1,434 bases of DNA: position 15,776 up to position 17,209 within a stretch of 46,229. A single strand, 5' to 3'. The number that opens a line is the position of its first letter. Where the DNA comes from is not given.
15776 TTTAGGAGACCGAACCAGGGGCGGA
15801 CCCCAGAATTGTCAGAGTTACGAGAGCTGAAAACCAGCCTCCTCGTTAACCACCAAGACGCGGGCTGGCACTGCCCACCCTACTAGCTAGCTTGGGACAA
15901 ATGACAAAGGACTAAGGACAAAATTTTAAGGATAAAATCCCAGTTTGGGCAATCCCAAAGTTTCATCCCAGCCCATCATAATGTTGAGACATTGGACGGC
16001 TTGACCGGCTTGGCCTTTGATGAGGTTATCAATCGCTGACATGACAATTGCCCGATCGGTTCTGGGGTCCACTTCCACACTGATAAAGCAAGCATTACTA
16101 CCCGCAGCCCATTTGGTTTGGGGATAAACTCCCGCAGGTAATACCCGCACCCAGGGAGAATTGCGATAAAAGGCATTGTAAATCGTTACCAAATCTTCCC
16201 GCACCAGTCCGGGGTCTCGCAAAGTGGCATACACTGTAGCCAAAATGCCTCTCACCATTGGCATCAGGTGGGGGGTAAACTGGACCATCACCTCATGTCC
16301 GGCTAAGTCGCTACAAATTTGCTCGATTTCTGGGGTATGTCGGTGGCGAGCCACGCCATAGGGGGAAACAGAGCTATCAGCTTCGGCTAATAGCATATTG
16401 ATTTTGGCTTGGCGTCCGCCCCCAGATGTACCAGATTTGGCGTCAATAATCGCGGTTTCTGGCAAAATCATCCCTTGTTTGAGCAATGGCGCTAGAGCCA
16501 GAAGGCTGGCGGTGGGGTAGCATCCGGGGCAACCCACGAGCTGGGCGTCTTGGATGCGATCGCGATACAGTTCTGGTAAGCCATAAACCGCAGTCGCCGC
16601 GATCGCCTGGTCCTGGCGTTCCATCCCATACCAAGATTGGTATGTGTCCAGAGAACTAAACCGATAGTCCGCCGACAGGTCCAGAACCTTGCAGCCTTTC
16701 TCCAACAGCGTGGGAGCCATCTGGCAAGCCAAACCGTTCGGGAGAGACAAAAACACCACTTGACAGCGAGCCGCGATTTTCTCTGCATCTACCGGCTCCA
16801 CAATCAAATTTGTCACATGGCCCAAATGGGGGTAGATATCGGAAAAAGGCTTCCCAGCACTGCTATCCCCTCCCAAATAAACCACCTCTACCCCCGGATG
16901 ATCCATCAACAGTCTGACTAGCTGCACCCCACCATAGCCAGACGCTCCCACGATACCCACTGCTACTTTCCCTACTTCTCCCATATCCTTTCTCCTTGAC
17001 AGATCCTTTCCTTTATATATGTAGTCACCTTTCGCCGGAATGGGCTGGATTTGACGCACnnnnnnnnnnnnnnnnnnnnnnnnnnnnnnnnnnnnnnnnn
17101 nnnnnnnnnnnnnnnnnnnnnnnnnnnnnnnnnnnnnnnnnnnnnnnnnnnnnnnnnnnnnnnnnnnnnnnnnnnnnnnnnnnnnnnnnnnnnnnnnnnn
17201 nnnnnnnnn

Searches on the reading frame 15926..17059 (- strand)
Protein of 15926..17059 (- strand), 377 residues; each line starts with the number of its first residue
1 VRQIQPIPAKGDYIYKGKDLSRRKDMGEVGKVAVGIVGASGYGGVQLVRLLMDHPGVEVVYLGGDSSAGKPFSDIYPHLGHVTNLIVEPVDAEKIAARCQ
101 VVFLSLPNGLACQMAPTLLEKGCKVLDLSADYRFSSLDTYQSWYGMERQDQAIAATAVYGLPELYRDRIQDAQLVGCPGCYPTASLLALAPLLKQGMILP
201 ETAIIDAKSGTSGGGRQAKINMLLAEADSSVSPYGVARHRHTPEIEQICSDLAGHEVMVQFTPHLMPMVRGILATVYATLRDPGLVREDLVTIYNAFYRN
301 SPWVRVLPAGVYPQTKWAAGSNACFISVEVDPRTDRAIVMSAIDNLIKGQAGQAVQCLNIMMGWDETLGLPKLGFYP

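Call 18: search_protein_families(library=pfam, proteins=[window:15926-17059:-])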
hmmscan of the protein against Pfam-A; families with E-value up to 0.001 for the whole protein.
window:15926-17059:- (377 aa): 3 families
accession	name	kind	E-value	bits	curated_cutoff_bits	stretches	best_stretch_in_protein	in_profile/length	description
PF22698.1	Semialdhyde_dhC_1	-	7e-60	202.1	27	1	180-345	1-165/165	Semialdehyde dehydrogenase, dimerisation domain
PF01118.30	Semialdhyde_dh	-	2.5e-34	118.7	26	1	34-172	2-121/121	Semialdehyde dehydrogenase, NAD binding domain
PF02774.23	Semialdhyde_dhC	-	1.2e-27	97.7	26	1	189-348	1-184/184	Semialdehyde dehydrogenase, dimerisation domain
